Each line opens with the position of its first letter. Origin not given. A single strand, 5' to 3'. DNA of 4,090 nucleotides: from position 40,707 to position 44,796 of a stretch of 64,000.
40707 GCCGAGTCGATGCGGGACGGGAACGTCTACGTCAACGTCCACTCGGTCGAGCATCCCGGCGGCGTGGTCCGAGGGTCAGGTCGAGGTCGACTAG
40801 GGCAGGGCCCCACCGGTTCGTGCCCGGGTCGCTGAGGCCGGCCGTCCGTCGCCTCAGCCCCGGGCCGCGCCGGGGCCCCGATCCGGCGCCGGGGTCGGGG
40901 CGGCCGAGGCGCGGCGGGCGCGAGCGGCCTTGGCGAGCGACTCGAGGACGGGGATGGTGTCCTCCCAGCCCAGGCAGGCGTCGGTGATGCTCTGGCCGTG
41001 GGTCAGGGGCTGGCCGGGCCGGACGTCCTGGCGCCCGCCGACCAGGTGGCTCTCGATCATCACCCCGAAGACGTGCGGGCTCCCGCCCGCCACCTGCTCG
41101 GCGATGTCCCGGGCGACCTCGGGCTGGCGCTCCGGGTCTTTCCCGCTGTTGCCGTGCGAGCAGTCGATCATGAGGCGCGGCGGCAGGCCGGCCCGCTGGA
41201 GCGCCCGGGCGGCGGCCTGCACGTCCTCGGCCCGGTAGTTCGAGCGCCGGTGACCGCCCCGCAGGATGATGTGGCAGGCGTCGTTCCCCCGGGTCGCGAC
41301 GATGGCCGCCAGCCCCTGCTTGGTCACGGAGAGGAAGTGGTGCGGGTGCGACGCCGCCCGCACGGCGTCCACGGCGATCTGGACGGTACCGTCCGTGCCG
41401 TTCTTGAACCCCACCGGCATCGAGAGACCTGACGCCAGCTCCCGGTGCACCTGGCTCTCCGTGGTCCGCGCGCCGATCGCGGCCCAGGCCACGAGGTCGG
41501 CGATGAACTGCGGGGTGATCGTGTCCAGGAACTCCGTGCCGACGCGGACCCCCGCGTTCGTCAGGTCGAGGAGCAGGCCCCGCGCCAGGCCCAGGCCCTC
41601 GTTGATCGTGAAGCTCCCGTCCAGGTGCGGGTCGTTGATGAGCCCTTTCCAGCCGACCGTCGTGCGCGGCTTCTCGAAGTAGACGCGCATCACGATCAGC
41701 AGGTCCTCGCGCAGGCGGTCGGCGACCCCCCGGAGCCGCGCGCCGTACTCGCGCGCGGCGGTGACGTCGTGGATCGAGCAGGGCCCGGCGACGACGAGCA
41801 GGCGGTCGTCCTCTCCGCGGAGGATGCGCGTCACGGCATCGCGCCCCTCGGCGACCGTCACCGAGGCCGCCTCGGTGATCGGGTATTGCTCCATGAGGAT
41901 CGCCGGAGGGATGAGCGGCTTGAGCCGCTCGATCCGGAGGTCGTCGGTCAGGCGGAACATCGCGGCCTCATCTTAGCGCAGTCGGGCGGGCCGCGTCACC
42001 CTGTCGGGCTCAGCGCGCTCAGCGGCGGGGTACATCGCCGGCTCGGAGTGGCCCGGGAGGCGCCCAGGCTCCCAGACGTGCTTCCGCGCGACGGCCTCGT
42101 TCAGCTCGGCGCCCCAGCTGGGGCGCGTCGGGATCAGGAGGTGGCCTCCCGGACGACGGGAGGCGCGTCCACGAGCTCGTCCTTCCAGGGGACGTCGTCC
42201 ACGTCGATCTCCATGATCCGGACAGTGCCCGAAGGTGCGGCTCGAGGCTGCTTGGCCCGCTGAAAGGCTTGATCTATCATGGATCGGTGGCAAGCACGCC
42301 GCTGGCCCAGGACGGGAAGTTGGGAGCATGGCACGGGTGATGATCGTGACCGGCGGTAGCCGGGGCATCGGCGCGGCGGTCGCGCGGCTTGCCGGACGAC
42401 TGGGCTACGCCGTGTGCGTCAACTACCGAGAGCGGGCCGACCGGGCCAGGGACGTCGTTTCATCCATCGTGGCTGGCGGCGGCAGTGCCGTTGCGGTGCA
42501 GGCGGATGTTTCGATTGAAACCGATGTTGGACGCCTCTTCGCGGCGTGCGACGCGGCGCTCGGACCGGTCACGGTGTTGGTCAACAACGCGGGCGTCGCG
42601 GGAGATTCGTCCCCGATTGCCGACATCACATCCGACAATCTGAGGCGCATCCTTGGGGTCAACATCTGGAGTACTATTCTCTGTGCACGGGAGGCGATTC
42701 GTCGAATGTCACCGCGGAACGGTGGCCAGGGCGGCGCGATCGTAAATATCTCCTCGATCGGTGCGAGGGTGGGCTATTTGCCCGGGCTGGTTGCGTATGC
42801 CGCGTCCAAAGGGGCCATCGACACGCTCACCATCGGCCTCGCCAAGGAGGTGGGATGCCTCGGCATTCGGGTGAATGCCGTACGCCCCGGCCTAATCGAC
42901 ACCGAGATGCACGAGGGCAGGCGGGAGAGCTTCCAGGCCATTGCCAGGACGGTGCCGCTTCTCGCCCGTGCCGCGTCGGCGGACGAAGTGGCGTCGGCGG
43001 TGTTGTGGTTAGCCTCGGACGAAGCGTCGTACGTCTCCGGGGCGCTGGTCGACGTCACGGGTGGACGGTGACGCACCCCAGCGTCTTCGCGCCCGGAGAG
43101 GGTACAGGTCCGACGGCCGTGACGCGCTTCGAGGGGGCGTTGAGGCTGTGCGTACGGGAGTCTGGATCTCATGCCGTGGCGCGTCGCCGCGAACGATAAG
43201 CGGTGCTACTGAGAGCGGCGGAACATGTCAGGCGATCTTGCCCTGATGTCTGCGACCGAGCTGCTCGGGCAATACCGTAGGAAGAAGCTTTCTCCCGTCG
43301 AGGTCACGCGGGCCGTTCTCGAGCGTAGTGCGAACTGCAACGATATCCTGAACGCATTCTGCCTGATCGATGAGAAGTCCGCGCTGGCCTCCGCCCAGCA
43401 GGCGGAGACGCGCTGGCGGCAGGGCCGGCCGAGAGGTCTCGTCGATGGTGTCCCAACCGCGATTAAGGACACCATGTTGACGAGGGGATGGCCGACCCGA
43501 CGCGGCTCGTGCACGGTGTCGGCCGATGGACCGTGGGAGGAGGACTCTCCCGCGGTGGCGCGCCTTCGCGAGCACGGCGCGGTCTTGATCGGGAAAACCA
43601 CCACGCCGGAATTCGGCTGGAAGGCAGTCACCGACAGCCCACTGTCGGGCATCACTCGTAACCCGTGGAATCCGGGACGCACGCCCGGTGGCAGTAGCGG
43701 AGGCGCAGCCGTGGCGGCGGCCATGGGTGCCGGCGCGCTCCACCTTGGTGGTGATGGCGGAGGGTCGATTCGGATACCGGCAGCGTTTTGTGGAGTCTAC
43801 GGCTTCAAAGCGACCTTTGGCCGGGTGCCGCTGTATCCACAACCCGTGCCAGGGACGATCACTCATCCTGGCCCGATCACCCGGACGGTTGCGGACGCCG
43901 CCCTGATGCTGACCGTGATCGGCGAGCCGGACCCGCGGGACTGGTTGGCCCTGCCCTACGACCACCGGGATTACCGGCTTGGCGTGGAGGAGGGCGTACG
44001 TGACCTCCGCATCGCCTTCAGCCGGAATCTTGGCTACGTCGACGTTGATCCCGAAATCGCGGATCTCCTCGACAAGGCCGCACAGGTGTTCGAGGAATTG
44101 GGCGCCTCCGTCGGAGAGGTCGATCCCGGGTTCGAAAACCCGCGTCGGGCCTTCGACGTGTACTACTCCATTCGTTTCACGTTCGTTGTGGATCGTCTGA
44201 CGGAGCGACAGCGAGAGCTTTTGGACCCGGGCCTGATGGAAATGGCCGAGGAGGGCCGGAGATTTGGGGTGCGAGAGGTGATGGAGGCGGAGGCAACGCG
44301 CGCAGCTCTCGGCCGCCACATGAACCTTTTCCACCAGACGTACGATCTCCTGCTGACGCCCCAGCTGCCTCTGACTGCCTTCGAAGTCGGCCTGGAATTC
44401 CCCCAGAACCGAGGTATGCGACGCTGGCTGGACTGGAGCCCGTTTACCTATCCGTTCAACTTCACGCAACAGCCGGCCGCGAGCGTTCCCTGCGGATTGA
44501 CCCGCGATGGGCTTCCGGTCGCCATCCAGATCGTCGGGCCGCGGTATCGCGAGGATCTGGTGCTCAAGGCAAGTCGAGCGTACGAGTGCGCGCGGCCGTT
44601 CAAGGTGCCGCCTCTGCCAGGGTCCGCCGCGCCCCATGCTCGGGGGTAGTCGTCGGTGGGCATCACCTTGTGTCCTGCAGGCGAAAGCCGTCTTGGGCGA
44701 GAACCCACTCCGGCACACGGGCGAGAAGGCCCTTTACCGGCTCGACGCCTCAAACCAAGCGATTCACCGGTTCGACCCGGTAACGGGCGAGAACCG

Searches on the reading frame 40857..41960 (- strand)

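Call 55: search_protein_families(library=pfam, proteins=[window:40857-41960:-], max_evalue=0.00001)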
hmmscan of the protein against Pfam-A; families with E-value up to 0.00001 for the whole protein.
window:40857-41960:- (368 aa): 1 family
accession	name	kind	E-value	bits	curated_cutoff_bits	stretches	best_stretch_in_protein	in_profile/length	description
PF00793.26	DAHP_synth_1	-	2.6e-93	312.3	25.5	1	42-336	8-266/270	DAHP synthetase I family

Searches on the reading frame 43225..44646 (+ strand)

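Call 55: search_protein_families(library=pfam, proteins=[window:43225-44646:+], max_evalue=0.00001)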
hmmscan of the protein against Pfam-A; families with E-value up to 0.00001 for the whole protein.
window:43225-44646:+ (474 aa): 1 family
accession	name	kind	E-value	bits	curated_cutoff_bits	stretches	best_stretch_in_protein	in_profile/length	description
PF01425.27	Amidase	-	1.9e-96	324.3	27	1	26-447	1-445/445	Amidase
